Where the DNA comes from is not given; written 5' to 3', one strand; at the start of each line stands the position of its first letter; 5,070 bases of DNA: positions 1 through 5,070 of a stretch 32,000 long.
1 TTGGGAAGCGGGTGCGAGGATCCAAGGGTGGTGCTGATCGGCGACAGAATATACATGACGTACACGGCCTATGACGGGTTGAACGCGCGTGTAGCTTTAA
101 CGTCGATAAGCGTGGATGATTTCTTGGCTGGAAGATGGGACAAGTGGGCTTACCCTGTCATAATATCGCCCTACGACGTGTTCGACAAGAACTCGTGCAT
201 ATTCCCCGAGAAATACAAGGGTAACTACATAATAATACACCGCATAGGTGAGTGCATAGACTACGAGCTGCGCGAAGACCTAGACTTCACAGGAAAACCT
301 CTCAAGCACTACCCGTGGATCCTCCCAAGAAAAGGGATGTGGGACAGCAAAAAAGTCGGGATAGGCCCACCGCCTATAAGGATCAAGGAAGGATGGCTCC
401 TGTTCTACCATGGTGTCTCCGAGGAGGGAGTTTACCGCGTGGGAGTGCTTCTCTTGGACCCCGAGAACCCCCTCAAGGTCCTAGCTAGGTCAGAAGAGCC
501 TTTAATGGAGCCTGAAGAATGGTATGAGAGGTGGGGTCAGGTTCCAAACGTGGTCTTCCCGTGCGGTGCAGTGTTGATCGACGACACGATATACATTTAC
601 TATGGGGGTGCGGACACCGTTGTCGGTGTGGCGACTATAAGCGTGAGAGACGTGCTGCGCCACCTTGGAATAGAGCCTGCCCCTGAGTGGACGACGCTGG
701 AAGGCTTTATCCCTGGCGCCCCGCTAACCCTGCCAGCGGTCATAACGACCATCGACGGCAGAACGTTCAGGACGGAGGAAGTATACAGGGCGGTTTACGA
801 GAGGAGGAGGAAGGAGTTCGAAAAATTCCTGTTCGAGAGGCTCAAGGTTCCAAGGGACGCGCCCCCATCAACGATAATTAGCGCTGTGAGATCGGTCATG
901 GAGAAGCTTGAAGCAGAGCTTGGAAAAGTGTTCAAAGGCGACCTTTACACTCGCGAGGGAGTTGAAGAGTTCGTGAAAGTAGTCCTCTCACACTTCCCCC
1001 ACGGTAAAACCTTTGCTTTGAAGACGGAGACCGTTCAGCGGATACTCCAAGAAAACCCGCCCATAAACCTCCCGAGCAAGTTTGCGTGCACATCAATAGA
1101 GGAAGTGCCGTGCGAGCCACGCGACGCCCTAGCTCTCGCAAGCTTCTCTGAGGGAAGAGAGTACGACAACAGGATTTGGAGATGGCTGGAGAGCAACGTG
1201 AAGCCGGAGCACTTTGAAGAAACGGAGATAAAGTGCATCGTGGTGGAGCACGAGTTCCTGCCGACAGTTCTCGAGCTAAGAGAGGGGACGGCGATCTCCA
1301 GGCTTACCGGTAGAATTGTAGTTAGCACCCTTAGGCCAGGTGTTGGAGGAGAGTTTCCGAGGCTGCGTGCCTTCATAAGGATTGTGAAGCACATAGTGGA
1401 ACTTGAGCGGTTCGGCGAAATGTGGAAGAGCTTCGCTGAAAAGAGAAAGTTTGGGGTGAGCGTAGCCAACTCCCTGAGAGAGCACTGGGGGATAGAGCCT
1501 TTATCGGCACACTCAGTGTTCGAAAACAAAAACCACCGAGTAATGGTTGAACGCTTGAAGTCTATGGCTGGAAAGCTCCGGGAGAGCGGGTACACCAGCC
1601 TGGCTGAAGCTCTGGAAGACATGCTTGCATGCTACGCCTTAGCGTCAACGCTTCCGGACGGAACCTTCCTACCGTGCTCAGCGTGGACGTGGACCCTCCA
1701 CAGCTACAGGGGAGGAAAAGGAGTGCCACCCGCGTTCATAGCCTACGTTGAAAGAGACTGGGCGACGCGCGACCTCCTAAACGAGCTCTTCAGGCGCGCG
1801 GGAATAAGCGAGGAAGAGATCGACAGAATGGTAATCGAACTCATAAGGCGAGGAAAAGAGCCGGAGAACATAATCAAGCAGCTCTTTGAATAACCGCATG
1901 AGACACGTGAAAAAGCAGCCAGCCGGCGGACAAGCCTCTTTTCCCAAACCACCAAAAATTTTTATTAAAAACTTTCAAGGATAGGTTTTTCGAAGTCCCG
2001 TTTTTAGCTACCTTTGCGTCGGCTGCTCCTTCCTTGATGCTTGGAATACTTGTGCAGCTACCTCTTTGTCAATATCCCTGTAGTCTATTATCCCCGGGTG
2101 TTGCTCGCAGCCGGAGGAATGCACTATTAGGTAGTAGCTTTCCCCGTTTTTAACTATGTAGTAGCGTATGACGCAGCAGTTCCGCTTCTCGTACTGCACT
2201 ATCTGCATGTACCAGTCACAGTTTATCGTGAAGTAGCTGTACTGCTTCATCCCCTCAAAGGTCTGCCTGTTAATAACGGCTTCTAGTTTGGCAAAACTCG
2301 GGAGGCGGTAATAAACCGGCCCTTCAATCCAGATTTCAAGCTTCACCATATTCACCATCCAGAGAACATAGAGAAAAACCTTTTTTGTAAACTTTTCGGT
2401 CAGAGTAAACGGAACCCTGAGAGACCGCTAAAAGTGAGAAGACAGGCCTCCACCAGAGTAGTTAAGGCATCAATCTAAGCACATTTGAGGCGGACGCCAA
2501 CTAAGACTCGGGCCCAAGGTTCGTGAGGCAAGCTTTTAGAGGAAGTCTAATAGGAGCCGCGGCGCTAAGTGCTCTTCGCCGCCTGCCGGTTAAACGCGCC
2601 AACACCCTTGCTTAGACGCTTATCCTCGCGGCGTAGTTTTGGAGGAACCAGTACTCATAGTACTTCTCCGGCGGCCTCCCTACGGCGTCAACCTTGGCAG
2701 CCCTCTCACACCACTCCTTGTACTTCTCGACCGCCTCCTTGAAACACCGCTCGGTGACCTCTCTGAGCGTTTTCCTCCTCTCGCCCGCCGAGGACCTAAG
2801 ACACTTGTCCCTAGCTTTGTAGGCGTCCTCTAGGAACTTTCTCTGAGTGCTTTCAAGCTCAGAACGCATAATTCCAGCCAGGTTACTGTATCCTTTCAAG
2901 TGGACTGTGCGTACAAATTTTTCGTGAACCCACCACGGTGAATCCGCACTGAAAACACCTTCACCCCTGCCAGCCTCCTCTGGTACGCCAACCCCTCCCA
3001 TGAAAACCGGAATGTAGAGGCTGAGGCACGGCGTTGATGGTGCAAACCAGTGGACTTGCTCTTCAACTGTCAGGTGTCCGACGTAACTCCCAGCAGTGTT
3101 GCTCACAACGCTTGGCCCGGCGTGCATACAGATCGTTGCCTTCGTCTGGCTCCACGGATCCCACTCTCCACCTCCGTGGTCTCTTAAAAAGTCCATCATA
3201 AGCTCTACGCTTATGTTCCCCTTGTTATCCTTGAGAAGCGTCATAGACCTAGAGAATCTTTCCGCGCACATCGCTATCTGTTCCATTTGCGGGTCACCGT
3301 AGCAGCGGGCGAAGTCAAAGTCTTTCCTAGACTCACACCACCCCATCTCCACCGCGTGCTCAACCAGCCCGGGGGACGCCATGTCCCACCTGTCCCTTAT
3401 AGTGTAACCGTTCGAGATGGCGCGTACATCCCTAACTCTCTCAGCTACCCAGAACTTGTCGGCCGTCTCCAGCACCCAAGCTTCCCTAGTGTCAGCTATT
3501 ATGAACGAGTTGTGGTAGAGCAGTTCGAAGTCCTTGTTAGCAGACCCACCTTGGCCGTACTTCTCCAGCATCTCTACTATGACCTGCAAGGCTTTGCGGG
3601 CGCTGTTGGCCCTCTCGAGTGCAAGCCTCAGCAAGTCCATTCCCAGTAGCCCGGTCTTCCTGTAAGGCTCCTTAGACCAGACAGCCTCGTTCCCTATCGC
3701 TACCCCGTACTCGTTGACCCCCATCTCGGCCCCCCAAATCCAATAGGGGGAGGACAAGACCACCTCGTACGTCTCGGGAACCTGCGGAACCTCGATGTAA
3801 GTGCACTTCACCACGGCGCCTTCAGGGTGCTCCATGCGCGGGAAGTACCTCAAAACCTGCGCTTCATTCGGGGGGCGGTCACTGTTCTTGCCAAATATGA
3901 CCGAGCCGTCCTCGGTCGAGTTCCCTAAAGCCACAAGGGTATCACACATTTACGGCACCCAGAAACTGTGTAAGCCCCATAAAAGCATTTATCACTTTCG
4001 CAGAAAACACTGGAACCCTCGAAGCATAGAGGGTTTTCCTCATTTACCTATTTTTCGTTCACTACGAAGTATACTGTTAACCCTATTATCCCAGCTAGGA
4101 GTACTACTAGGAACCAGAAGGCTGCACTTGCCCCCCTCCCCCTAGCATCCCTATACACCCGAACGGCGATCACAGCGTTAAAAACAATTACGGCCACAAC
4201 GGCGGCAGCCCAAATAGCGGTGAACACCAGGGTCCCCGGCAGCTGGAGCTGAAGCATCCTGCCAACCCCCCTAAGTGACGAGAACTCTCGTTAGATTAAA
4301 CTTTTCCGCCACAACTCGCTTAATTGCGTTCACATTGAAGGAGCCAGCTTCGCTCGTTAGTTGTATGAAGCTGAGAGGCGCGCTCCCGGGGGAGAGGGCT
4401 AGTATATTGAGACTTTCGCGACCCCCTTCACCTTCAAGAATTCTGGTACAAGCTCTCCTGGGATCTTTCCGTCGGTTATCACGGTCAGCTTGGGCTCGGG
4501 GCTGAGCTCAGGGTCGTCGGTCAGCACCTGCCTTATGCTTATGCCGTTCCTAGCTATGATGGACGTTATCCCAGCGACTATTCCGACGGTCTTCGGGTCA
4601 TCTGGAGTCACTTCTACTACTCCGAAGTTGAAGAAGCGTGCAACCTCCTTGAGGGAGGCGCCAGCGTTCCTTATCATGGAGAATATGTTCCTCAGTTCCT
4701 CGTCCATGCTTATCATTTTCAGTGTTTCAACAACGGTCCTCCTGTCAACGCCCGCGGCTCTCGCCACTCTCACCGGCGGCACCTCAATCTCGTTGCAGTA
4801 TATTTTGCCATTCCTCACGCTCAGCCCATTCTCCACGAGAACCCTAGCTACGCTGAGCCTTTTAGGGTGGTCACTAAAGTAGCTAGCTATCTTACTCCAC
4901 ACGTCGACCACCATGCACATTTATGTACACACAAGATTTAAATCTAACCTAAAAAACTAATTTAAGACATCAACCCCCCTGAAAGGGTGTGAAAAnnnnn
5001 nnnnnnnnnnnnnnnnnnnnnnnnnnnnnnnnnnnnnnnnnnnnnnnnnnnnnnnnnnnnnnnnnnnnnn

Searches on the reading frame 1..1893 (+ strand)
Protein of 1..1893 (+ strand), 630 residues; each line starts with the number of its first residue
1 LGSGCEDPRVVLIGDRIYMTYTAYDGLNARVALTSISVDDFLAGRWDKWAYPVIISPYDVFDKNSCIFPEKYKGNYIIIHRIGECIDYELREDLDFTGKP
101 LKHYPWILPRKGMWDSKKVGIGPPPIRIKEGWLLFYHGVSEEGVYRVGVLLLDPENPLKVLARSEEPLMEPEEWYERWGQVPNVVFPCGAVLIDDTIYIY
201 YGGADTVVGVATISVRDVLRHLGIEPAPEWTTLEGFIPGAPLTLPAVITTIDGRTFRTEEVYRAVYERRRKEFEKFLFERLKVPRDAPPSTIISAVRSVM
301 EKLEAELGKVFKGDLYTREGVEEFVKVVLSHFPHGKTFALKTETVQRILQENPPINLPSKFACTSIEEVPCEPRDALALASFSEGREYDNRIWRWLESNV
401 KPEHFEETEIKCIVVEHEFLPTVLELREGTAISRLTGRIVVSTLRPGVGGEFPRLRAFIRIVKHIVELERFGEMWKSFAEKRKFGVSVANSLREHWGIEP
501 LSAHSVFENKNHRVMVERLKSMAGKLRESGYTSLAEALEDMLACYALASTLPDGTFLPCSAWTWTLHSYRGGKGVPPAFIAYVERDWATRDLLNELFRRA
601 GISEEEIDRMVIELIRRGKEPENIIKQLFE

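Call 31: search_protein_families(library=pfam, proteins=[window:1-1893:+])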
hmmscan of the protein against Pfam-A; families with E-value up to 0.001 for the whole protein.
window:1-1893:+ (630 aa): 1 family
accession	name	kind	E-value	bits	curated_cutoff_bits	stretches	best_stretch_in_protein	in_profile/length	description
PF04041.19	Glyco_hydro_130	-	7.9e-53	179.9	26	1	4-220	98-316/320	beta-1,4-mannooligosaccharide phosphorylase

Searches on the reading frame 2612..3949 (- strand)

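Call 3: search_protein_families(library=pfam, proteins=[window:2612-3949:-])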
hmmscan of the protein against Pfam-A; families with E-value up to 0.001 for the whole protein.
window:2612-3949:- (445 aa): 2 families
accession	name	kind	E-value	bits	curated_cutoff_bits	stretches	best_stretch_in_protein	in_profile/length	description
PF03577.20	Peptidase_C69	-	2.3e-17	63.5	23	1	2-355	2-390/402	Peptidase family C69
PF03417.21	AAT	-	5.6e-06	26.6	23.2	1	13-129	4-99/225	Acyl-coenzyme A:6-aminopenicillanic acid acyl-transferase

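Call 4: search_protein_families(library=ncbifam, proteins=[window:2612-3949:-])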
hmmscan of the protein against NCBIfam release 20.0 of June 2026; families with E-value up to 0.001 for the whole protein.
window:2612-3949:- (445 aa): 2 families
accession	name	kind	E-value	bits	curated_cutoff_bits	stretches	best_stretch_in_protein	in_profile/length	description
NF033678.1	C69_fam_dipept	equivalog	1.6e-21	77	250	1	2-415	2-450/464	C69 family dipeptidase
NF040521.1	C45_proenzyme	subfamily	1.9e-08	34.1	85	1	2-127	90-197/313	C45 family autoproteolytic acyltransferase/hydrolase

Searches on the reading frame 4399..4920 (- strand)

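Call 3: search_protein_families(library=pfam, proteins=[window:4399-4920:-])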
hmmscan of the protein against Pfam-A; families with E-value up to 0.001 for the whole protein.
window:4399-4920:- (173 aa): 1 family
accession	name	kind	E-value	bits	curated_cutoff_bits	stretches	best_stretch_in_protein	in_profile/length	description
PF01842.31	ACT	-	0.00013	22.1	27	0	112-163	11-63/66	ACT domain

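Call 4: search_protein_families(library=ncbifam, proteins=[window:4399-4920:-])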
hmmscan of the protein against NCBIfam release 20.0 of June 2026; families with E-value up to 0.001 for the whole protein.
window:4399-4920:- (173 aa): 1 family
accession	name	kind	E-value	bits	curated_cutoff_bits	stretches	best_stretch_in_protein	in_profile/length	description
NF053754.1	TrpY_fam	subfamily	1.2e-59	201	180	1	8-170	1-163/163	TrpY family transcription regulator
